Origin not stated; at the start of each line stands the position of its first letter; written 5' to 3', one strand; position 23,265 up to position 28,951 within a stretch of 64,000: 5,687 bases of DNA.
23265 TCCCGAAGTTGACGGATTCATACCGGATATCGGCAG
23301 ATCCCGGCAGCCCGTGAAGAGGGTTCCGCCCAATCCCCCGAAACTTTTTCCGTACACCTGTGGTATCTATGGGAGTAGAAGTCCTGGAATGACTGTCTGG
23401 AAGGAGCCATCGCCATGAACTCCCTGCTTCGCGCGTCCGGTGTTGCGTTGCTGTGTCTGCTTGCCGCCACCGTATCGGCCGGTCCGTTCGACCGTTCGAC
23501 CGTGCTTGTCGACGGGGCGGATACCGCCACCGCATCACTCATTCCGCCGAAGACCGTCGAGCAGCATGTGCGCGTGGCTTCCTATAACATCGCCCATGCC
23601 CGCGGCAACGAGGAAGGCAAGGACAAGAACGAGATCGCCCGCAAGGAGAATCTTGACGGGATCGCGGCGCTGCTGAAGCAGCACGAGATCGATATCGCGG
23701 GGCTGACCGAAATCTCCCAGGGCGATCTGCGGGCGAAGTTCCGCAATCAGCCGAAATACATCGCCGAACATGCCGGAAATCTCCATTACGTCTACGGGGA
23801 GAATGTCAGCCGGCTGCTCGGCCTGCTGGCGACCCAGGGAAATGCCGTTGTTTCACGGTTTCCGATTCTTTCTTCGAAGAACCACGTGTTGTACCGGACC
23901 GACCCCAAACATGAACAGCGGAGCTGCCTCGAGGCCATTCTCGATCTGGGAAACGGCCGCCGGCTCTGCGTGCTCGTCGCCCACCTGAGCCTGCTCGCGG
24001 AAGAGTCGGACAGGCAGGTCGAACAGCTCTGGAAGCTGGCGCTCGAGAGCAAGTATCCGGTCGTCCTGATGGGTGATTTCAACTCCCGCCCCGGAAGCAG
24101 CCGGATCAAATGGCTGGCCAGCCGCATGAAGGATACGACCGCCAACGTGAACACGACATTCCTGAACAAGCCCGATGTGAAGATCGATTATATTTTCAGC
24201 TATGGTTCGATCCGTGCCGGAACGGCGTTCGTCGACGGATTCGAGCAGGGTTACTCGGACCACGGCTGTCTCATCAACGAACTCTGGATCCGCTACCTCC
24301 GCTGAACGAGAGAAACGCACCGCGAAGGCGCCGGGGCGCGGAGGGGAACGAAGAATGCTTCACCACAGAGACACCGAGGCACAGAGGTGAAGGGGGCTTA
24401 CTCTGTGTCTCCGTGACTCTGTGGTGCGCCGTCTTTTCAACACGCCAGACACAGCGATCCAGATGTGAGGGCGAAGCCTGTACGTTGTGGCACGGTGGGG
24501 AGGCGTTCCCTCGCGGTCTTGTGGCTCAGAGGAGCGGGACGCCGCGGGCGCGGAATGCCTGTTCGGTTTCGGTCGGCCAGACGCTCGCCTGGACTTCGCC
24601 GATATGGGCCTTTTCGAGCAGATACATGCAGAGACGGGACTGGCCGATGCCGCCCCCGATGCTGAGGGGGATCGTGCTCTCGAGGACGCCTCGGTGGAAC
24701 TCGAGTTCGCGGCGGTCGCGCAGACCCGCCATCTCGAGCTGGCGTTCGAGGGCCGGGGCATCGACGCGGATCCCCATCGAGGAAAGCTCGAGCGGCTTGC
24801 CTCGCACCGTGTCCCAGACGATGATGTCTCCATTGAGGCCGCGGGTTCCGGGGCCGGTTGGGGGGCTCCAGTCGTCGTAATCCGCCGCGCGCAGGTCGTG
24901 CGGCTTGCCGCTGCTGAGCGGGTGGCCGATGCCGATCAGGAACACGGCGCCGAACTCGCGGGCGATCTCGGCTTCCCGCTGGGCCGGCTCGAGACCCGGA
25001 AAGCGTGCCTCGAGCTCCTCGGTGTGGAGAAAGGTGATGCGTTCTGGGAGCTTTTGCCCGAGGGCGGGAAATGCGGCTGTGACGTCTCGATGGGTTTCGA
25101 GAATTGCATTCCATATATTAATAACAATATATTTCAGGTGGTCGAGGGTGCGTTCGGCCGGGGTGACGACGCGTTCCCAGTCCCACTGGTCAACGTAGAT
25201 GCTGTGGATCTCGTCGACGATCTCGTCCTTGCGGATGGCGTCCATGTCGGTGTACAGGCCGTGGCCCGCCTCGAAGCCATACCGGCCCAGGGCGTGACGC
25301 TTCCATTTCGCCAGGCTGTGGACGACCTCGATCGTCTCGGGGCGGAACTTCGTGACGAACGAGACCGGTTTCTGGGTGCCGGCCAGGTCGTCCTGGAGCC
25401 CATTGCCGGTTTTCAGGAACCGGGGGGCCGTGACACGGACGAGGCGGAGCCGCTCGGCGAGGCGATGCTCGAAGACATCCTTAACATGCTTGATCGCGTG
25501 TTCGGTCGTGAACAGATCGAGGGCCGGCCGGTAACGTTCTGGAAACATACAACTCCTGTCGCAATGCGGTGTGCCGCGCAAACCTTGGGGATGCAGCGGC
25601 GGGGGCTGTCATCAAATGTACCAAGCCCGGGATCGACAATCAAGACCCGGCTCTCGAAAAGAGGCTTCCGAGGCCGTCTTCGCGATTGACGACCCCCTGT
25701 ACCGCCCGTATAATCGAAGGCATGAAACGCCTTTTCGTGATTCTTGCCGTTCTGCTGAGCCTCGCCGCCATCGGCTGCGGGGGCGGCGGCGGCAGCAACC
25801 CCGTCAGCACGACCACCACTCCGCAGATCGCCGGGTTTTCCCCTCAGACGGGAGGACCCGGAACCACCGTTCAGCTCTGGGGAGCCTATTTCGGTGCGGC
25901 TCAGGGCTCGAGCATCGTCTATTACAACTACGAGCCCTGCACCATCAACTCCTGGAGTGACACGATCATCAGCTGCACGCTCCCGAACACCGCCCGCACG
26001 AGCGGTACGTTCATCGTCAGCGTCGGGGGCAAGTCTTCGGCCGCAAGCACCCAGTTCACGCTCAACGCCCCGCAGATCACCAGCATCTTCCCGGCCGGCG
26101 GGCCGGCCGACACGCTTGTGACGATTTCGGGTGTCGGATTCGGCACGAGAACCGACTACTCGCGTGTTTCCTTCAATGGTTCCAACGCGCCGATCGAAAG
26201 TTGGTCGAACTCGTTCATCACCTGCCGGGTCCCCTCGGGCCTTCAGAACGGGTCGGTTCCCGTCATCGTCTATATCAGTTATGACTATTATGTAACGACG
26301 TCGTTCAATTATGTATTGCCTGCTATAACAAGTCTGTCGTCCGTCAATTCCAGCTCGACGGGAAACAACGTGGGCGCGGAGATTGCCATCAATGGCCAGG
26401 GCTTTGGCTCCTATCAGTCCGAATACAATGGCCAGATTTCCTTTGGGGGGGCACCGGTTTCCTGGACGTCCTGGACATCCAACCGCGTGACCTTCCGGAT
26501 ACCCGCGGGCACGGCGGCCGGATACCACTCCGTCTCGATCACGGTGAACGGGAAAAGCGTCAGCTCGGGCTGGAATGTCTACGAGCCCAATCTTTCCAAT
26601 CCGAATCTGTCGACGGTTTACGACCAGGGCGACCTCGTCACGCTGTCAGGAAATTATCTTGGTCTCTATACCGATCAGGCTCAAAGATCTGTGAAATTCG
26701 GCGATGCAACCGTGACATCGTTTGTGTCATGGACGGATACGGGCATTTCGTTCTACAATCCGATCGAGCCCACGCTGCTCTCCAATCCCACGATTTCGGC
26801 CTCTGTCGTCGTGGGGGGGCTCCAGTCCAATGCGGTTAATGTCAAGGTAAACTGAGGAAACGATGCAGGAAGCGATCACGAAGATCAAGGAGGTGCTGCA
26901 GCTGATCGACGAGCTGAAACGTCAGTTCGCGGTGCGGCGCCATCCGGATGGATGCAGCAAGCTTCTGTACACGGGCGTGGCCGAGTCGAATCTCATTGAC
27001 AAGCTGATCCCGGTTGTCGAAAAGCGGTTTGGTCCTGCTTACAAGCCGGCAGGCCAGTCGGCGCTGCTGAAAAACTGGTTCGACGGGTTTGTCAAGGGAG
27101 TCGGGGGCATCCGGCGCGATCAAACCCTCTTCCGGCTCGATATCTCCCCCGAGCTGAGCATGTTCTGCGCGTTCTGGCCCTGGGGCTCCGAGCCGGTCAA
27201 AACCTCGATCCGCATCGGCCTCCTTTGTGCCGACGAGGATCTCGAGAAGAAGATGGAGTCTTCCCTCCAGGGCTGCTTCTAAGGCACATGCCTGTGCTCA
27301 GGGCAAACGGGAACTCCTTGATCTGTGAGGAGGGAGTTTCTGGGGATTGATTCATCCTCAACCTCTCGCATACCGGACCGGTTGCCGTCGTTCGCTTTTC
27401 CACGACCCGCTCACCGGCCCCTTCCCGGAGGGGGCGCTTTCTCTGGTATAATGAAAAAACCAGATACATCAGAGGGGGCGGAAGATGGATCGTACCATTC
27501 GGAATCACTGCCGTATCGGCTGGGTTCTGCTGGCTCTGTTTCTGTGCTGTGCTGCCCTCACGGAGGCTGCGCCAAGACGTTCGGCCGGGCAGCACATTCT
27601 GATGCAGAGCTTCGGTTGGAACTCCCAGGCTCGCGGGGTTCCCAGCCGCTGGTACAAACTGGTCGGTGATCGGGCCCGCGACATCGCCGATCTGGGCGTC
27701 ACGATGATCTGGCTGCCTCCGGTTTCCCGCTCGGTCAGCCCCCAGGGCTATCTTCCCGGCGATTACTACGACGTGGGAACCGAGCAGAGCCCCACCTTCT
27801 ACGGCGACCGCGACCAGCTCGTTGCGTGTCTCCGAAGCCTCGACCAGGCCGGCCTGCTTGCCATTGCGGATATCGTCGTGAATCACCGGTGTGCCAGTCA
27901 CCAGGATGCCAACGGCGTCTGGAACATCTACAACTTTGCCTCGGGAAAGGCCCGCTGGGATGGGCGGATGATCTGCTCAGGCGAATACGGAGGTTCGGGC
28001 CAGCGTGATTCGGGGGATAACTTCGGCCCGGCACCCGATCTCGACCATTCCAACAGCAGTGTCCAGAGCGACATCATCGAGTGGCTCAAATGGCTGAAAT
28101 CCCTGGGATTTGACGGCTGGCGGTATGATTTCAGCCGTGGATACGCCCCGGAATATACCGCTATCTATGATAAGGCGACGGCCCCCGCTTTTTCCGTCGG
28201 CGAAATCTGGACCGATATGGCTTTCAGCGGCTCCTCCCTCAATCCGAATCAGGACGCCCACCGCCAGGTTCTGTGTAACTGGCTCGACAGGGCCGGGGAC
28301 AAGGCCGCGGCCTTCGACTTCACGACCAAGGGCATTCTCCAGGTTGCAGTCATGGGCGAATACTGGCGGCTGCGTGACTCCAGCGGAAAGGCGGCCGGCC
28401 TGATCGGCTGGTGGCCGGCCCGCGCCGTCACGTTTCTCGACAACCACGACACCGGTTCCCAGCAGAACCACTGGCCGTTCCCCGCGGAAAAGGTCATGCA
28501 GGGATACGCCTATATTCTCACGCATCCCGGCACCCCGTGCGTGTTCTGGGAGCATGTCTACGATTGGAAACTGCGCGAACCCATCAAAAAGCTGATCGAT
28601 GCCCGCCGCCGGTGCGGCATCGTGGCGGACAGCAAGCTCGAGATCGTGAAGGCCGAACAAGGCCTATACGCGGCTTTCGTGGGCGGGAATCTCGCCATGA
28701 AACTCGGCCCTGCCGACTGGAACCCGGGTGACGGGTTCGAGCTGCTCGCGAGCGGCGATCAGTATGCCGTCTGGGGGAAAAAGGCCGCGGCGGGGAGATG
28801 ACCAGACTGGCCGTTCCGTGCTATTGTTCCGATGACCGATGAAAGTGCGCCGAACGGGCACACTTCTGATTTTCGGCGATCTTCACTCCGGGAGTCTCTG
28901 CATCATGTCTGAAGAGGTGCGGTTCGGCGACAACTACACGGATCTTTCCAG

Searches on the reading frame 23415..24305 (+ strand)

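Call 50: search_protein_families(library=pfam, proteins=[window:23415-24305:+], max_evalue=0.00001)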
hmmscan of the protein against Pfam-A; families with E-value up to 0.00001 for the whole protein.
window:23415-24305:+ (296 aa): 2 families
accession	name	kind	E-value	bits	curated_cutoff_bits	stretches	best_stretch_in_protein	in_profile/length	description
PF03372.29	Exo_endo_phos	-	1.4e-20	74.4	24.5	1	56-283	2-225/225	Endonuclease/Exonuclease/phosphatase family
PF23226.1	Exo_endo_phos_PGAP2IP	-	5.3e-11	42.7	27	1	80-240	23-178/239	PGAP2IP, C-terminal nuclease-like domain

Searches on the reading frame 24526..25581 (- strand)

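Call 50: search_protein_families(library=pfam, proteins=[window:24526-25581:-], max_evalue=0.00001)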
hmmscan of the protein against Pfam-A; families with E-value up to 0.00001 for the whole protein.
window:24526-25581:- (351 aa): 1 family
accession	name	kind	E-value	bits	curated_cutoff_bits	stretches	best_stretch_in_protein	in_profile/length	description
PF03590.20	AsnA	-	2.8e-93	312.3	27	1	27-260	1-226/228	Aspartate-ammonia ligase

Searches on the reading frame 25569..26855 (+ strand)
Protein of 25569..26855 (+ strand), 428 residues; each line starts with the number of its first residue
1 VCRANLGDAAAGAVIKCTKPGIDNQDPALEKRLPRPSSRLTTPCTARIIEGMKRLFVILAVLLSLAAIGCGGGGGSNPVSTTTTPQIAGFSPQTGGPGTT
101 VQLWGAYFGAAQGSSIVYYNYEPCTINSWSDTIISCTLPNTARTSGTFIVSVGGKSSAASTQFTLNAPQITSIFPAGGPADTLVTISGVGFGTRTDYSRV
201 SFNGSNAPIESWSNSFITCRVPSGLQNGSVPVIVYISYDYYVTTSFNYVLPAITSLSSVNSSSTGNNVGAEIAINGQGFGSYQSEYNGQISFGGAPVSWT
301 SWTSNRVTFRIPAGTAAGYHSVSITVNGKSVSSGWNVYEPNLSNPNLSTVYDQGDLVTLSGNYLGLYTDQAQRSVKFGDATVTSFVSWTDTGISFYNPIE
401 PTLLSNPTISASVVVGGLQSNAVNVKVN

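Call 13: search_protein_families(library=pfam, proteins=[window:25569-26855:+], max_evalue=0.001)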
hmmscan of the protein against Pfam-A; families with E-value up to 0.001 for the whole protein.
window:25569-26855:+ (428 aa): 1 family
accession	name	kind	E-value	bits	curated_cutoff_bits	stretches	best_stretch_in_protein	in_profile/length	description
PF01833.30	TIG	-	1.3e-38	131.3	20.9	4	168-238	1-72/84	IPT/TIG domain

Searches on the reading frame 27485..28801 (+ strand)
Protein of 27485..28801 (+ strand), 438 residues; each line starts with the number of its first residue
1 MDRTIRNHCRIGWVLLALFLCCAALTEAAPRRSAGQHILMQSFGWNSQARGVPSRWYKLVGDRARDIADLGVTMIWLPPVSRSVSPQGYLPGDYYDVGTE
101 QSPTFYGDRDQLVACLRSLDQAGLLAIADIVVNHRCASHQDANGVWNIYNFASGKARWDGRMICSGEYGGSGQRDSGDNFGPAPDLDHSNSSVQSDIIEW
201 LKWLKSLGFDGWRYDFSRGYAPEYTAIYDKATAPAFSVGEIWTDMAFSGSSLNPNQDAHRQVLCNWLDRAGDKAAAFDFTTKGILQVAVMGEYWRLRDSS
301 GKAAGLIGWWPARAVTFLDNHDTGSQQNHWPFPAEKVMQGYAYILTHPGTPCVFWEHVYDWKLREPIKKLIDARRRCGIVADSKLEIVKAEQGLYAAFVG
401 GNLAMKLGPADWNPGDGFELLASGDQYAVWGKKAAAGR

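Call 13: search_protein_families(library=pfam, proteins=[window:27485-28801:+], max_evalue=0.001)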
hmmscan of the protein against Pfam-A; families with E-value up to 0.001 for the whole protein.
window:27485-28801:+ (438 aa): 3 families
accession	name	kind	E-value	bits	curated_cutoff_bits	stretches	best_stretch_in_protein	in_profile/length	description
PF07821.18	Alpha-amyl_C2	-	1e-18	67.8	27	1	376-430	1-59/60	Alpha-amylase C-terminal beta-sheet domain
PF00128.31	Alpha-amylase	-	4e-13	49.8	22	1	67-140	28-97/446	Alpha amylase, catalytic domain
PF09081.16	AMT4_dom_C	-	2.8e-05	24.4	27.6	1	359-402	1-44/64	Glucan 1,4-alpha-maltotetraohydrolase, domain C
